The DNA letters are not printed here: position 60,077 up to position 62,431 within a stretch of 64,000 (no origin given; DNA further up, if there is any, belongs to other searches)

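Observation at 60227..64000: Hmc/Dsr-like membrane redox module with a fused HdrE-HdrD-type oxidoreductase (DUF224-type), possibly the membrane partner of the ETF system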

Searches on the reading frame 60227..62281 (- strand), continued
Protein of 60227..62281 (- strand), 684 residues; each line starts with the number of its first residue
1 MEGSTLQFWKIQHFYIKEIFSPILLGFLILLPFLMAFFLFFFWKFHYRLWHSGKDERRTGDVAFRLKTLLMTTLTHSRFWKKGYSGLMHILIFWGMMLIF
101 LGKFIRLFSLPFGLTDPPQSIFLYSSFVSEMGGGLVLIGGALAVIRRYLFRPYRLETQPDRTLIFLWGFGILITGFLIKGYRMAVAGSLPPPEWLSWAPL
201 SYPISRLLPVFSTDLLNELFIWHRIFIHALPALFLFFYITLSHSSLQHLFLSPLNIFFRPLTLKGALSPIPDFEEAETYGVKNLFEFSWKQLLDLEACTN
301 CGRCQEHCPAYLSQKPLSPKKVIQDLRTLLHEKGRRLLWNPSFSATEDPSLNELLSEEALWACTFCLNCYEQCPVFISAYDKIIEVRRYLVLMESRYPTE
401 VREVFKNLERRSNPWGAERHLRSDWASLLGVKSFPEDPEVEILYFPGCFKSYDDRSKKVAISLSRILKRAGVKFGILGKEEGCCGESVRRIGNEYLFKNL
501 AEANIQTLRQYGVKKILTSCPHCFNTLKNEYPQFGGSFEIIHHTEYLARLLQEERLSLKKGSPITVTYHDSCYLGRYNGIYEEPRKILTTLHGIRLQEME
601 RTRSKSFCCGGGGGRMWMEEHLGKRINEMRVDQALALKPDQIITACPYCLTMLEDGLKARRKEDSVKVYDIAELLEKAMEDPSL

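Call 20: find_encoding_contigs(protein=P0014, flank=10000, max_places=1)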
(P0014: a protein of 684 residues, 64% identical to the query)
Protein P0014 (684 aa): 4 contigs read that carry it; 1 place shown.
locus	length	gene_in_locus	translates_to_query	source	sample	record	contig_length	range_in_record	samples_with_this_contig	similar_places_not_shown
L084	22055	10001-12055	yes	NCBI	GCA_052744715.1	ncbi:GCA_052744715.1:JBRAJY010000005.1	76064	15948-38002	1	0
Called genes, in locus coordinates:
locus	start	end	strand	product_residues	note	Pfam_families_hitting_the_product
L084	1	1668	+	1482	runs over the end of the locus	PF14691:Fer4_20, PF07992:Pyr_redox_2, PF07992:Pyr_redox_2, PF07992:Pyr_redox_2, PF13450:NAD_binding_8, PF00037:Fer4, PF12837:Fer4_6, PF12838:Fer4_7, +18 more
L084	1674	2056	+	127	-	PF02662:FlpD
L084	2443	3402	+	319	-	PF04432:FrhB_FdhB_C (weak), PF13237:Fer4_10 (faint), PF00037:Fer4 (faint), PF12797:Fer4_2 (faint), PF13187:Fer4_9 (faint), PF13484:Fer4_16 (faint), PF13183:Fer4_8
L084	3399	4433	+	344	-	PF17179:Fer4_22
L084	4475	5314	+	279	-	PF00175:NAD_binding_1, PF10418:DHODB_Fe-S_bind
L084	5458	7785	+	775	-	PF04879:Molybdop_Fe4S4, PF00384:Molybdopterin, PF01568:Molydop_binding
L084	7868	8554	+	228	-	PF12797:Fer4_2 (weak), PF12838:Fer4_7 (weak), PF13187:Fer4_9 (weak), PF13247:Fer4_11, PF00037:Fer4 (weak), PF12797:Fer4_2 (weak), PF12838:Fer4_7, PF13187:Fer4_9, +5 more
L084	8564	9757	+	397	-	PF03916:NrfD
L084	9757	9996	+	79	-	-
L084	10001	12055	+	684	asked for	PF12797:Fer4_2 (weak), PF13183:Fer4_8, PF13187:Fer4_9, PF13237:Fer4_10, PF02754:CCG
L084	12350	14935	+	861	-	PF01565:FAD_binding_4, PF02913:FAD-oxidase_C, PF12838:Fer4_7 (weak), PF13183:Fer4_8, PF13534:Fer4_17 (weak), PF02754:CCG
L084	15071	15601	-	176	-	-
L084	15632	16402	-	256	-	-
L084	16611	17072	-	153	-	PF01986:DUF123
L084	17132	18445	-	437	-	PF07690:MFS_1 (weak), PF11700:ATG22, PF07690:MFS_1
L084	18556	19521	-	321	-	PF12679:ABC2_membrane_2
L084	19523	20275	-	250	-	PF00005:ABC_tran, PF13304:AAA_21 (faint)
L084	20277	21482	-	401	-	PF22544:HYDIN_VesB_CFA65-like_Ig (faint), PF11614:FixG_C (faint), PF10633:NPCBM_assoc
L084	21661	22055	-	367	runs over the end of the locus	PF00291:PALP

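Call 21: find_encoding_contigs(protein=P0065, flank=10000, max_places=1)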
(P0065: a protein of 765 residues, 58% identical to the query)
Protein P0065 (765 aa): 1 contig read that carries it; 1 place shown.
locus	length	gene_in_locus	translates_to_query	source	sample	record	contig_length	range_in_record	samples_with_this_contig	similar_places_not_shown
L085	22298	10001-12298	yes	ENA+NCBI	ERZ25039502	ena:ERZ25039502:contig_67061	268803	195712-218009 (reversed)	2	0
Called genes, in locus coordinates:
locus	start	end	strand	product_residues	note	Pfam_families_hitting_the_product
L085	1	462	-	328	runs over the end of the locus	PF01012:ETF, PF00766:ETF_alpha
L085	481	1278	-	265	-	PF01012:ETF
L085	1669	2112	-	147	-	PF12706:Lactamase_B_2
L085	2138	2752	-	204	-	PF13483:Lactamase_B_3, PF12706:Lactamase_B_2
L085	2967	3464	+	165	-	PF02915:Rubrerythrin, PF21349:RUBY_RBDX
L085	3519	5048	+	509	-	PF01564:Spermine_synth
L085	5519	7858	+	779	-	PF04879:Molybdop_Fe4S4, PF00384:Molybdopterin, PF01568:Molydop_binding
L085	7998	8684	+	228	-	PF12797:Fer4_2 (weak), PF12837:Fer4_6 (faint), PF13237:Fer4_10 (faint), PF13247:Fer4_11, PF13187:Fer4_9 (weak), PF00037:Fer4 (weak), PF12838:Fer4_7, PF13187:Fer4_9 (weak), +3 more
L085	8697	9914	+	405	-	PF03916:NrfD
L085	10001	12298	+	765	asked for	PF12797:Fer4_2 (weak), PF13183:Fer4_8, PF13187:Fer4_9, PF13237:Fer4_10, PF02754:CCG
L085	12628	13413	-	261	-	PF00106:adh_short, PF08659:KR, PF13561:adh_short_C2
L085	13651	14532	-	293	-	PF00037:Fer4 (weak), PF12797:Fer4_2 (faint), PF13237:Fer4_10, PF14697:Fer4_21, PF12838:Fer4_7, PF13187:Fer4_9, PF00037:Fer4 (weak), PF00881:Nitroreductase, +5 more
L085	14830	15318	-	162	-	-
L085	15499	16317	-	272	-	PF00226:DnaJ, PF01556:DnaJ_C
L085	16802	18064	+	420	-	PF00270:DEAD, PF00271:Helicase_C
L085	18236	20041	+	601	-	PF00009:GTP_EFTU, PF01926:MMR_HSR1 (faint), PF22042:EF-G_D2, PF03144:GTP_EFTU_D2, PF00679:EFG_C, PF21018:BipA_C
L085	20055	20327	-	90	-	-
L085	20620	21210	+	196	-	PF04264:YceI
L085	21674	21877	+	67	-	PF00313:CSD, PF08206:OB_RNB (faint)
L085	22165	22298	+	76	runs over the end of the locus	-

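Call 25: search_protein_families(library=ncbifam, proteins=[L084:5458-7785:+, L084:12350-14935:+, L004:7214-7711:+, L004:2912-5311:+, L001:2039-2725:+], max_evalue=0.00001)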
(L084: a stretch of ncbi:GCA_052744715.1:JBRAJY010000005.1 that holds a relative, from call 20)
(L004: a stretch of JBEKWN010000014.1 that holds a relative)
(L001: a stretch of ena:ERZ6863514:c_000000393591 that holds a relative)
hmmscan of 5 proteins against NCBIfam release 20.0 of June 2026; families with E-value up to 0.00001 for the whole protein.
L084:5458-7785:+ (775 aa): 24 families
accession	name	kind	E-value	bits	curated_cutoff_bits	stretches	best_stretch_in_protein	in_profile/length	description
NF041714.1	arsenate_red_ArrA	equivalog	3e-119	399.5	1600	3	15-311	4-298/848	arsenate respiratory reductase molybdopterin-containing subunit ArrA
NF012032.0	PRK15488.1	equivalog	3.7e-85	286.4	694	1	14-547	3-528/759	thiosulfate reductase PhsA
NF041783.2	mnquin_red_QrcB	equivalog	3.1e-79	266.9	440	2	56-552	49-509/695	menaquinone reductase molybdopterin-binding-like subunit QrcB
TIGR02166.1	dmsA_ynfE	subfamily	3.1e-53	181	777.7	1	15-732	2-752/794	DMSO/selenate family reductase complex A subunit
TIGR01591.1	Fdh-alpha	equivalog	1.1e-51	175.8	666.25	1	62-389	1-317/672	formate dehydrogenase subunit alpha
TIGR03479.1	DMSO_red_II_alp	subfamily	7.4e-41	140.1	984.75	2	61-306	60-304/913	molybdopterin-dependent oxidoreductase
NF047855.1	AssmNtatRedNasC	equivalog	1.9e-40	138.9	1100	2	51-354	12-307/708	assimilatory nitrate reductase catalytic subunit NasC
NF041885.1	selenate_YnfE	exception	3.2e-40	137.7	1675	1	14-388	3-403/805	selenate/tellurate reductase subunit YnfE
NF041884.1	selenate_YnfF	exception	1.1e-39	136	1650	1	15-567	2-577/798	selenate/tellurate reductase subunit YnfF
NF011566.1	PRK14990.1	exception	3.6e-33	114.6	1600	1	14-566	14-594/814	dimethylsulfoxide reductase subunit A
NF011567.1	PRK14991.1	equivalog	1.1e-31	109.4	1750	1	160-305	221-370/1022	tetrathionate reductase subunit TtrA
TIGR00509.1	bisC_fam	subfamily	1.6e-27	96.1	1017.55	1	131-566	68-527/772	molybdopterin guanine dinucleotide-containing S/N-oxide reductase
TIGR01553.1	formate-DH-alph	equivalog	1.7e-26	92.3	814.2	2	15-156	3-142/1009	formate dehydrogenase-N subunit alpha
NF010055.0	PRK13532.1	equivalog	1e-22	80.3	904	1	14-309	3-291/830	nitrate reductase catalytic subunit NapA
TIGR01706.1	NAPA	equivalog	3.4e-22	78.6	930.55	1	15-310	3-292/830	periplasmic nitrate reductase subunit alpha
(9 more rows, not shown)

L084:12350-14935:+ (861 aa): 26 families (the best 25 are shown)
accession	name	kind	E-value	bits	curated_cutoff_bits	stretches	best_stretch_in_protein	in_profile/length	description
TIGR00387.1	glcD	equivalog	1.6e-125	419.2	567.9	1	41-455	1-413/413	glycolate oxidase subunit GlcD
NF008408.0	PRK11230.1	equivalog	1.9e-77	260.9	897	1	30-455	48-470/499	glycolate oxidase subunit GlcD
NF049975.1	2HglutDHaseYdiJ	equivalog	7.9e-68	229.1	1350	2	3-178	17-195/1018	D-2-hydroxyglutarate dehydrogenase YdiJ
NF004898.0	PRK06259.1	equivalog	7.7e-49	166.6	385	1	490-859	131-487/488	fumarate reductase (CoM/CoB) subunit TfrB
NF045670.1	quin_L_LdhH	equivalog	7.7e-40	136.8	800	2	613-856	462-705/706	L-lactate dehydrogenase (quinone) large subunit LdhH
NF008434.0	PRK11274.1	equivalog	2.9e-29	102.2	333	2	488-573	18-102/409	glycolate oxidase subunit GlcF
NF008439.0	PRK11282.1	equivalog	6.6e-28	97.6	284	1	48-307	9-247/358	glycolate oxidase subunit GlcE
NF008369.0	PRK11168.1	equivalog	1.6e-27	96.4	278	2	615-834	164-382/401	anaerobic glycerol-3-phosphate dehydrogenase subunit C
NF045663.1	diclust_near_Sec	equivalog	2.3e-24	85.5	530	1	545-834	354-620/759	pyridine nucleotide-disulfide oxidoreductase/dicluster-binding protein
NF045724.1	ferredox_TmcB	equivalog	3.2e-17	62.2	735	1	486-833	34-405/430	electron transfer complex ferredoxin TmcB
TIGR03379.1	glycerol3P_GlpC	equivalog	5.8e-17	61.5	279.9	1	621-836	165-381/397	anaerobic glycerol-3-phosphate dehydrogenase subunit GlpC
NF045796.1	DsrK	equivalog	8.7e-16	57.6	400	1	537-831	111-415/453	sulfate reduction electron transfer complex DsrMKJOP subunit DsrK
NF053785.1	DcplphribOxDprE1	equivalog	3.7e-14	52.8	500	1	44-212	21-183/449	decaprenylphosphoryl-beta-D-ribose oxidase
TIGR03288.1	CoB_CoM_SS_B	equivalog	1.5e-13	50.6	345.15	1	622-857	4-264/290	CoB--CoM heterodisulfide reductase subunit B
TIGR01678.1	FAD_lactone_ox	subfamily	8.3e-13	48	396.8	1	33-212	10-181/438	sugar 1,4-lactone oxidase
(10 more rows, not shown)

L004:7214-7711:+ (165 aa): 35 families (the best 25 are shown)
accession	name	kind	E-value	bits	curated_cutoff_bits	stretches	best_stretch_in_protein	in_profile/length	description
NF009053.0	PRK12387.1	subfamily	1.6e-13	50.8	204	1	26-156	30-165/180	formate hydrogenlyase complex iron-sulfur subunit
NF006076.0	PRK08222.1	equivalog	1.9e-13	50.6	270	1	26-160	30-171/181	hydrogenase 4 subunit H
NF004536.0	PRK05888.1-1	equivalog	1.1e-10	41.1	212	2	32-89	56-117/180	NADH-quinone oxidoreductase subunit NuoI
TIGR01971.1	NuoI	subfamily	1.2e-10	41.1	113.05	1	67-117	40-87/121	NADH-quinone oxidoreductase, chain I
TIGR02179.1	PorD_KorD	subfamily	1.6e-10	40.9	60.05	1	28-91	19-77/78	2-oxoacid:acceptor oxidoreductase, delta subunit, pyruvate/2-ketoisovalerate family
NF042909.1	FMH_DH_FwdF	exception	4.6e-10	39.1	375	1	26-117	217-303/336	tungsten-dependent formylmethanofuran dehydrogenase subunit FwdF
NF045874.1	Vhu_polyferre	exception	1.3e-09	37.3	600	1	28-151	122-233/381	F420-non-reducing hydrogenase associated-polyferredoxin VhuB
NF040684.1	PorD_Arch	equivalog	8.4e-09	35.4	120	1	28-90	26-83/85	pyruvate synthase subunit PorD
NF007203.0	PRK09624.1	equivalog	1.3e-08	35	171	0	21-53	68-100/105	pyuvate ferredoxin oxidoreductase subunit delta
NF045790.1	OxalOxreddelta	equivalog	1.3e-08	34.4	230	1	27-89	253-309/316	oxalate oxidoreductase subunit delta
NF006183.0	PRK08318.1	equivalog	3e-08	32.8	335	1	23-95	331-404/422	NAD-dependent dihydropyrimidine dehydrogenase subunit PreA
NF040770.1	hetero_SS_HdrA2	exception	5e-08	31.5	1100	1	30-109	573-646/777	CoB-CoM heterodisulfide reductase HdrA2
NF005504.0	PRK07118.1-3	equivalog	6.2e-08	32.3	437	0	5-60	142-197/293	Fe-S cluster domain-containing protein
NF040612.1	F420_dehyd_FpoI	exception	8.8e-08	32.1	180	0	26-56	34-64/135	F420H2 dehydrogenase subunit FpoI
NF043069.1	T4HPD_activ_SAM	equivalog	1.2e-07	31.5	425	1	31-92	48-103/299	trans-4-hydroxy-L-proline dehydratase activase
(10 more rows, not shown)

L004:2912-5311:+ (799 aa): 24 families
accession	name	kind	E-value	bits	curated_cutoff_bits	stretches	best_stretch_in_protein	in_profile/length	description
NF041714.1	arsenate_red_ArrA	equivalog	8.3e-130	434.4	1600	2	37-570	2-567/848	arsenate respiratory reductase molybdopterin-containing subunit ArrA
NF012032.0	PRK15488.1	equivalog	2.4e-96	323.4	694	1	37-797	2-757/759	thiosulfate reductase PhsA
NF041783.2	mnquin_red_QrcB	equivalog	1e-81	275.1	440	3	80-413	49-365/695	menaquinone reductase molybdopterin-binding-like subunit QrcB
TIGR02166.1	dmsA_ynfE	subfamily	1.9e-57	194.9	777.7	2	38-412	1-396/794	DMSO/selenate family reductase complex A subunit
TIGR01591.1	Fdh-alpha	equivalog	7.1e-56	189.6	666.25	1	86-412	1-316/672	formate dehydrogenase subunit alpha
TIGR03479.1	DMSO_red_II_alp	subfamily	3.5e-46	157.7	984.75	2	121-331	103-305/913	molybdopterin-dependent oxidoreductase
NF041884.1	selenate_YnfF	exception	1.6e-37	128.9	1650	1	38-413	1-397/798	selenate/tellurate reductase subunit YnfF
NF041885.1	selenate_YnfE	exception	2.6e-36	124.8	1675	1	38-413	3-404/805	selenate/tellurate reductase subunit YnfE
NF047855.1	AssmNtatRedNasC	equivalog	3.9e-36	124.6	1100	1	72-379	9-308/708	assimilatory nitrate reductase catalytic subunit NasC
NF011566.1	PRK14990.1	exception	2.2e-32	112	1600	1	37-413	13-417/814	dimethylsulfoxide reductase subunit A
NF011567.1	PRK14991.1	equivalog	4e-32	110.9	1750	1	199-330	235-371/1022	tetrathionate reductase subunit TtrA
TIGR00509.1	bisC_fam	subfamily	1.8e-28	99.3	1017.55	1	147-755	61-706/772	molybdopterin guanine dinucleotide-containing S/N-oxide reductase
TIGR01706.1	NAPA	equivalog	1.2e-27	96.6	930.55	1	37-333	1-291/830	periplasmic nitrate reductase subunit alpha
NF010055.0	PRK13532.1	equivalog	1.1e-26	93.4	904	1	37-333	2-291/830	nitrate reductase catalytic subunit NapA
TIGR01553.1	formate-DH-alph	equivalog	1.3e-25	89.3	814.2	2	38-181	2-143/1009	formate dehydrogenase-N subunit alpha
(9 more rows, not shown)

L001:2039-2725:+ (228 aa): 25 families
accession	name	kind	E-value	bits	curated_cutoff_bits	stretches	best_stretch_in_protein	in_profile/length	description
NF041782.1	mnquin_red_QrcC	equivalog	4.9e-62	209.7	400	1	4-227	1-226/239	menaquinone reductase iron-sulfur cluster-binding subunit QrcC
NF045797.1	DsrO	equivalog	1.8e-61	207.6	200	1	2-226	42-234/235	sulfate reduction electron transfer complex DsrMKJOP subunit DsrO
NF041715.1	arsenate_red_ArrB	equivalog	3.5e-50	170.7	450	2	3-121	2-110/233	arsenate respiratory reductase iron-sulfur subunit ArrB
NF011569.0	PRK14993.1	equivalog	1.9e-46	158.5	416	2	3-122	43-154/244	tetrathionate reductase subunit TtrB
TIGR03149.1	cyt_nit_nrfC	equivalog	1.2e-40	139.3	377.6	2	2-121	37-148/225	cytochrome c nitrite reductase Fe-S protein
TIGR02951.1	DMSO_dmsB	equivalog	8e-33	113.7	214.1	1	7-122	5-119/161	DMSO/selenate family reductase complex B subunit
TIGR03478.1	DMSO_red_II_bet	subfamily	7.5e-32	110.5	480.7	2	52-124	115-188/321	DMSO reductase family type II enzyme, iron-sulfur subunit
NF008134.0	PRK10882.1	equivalog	8.5e-28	97.3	263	2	5-121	40-167/329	hydrogenase 2 operon protein HybA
NF042979.1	EthbenzDh_ebdB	equivalog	3e-27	95.4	740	2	52-124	137-210/354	ethylbenzene dehydrogenase subunit beta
NF038355.1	FDH3_beta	equivalog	1.5e-26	93.5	240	1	6-119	5-105/180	formate dehydrogenase FDH3 subunit beta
NF045715.1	sulf_resp_HmcB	equivalog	4.7e-23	81.7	420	1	7-121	40-160/307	sulfate respiration complex iron-sulfur protein HmcB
NF009408.0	PRK12769.1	equivalog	1.8e-17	62.8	1003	1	8-191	7-144/659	formate-dependent uric acid utilization protein AegA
TIGR01660.1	narH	equivalog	6e-17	61.2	524.05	1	35-124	150-240/492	nitrate reductase subunit beta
TIGR01582.1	FDH-beta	equivalog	7.1e-17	61.4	334.7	1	4-128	22-152/283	formate dehydrogenase subunit beta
NF007382.0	PRK09898.1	equivalog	1.8e-16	60.3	213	1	10-124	65-180/208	ferredoxin-like protein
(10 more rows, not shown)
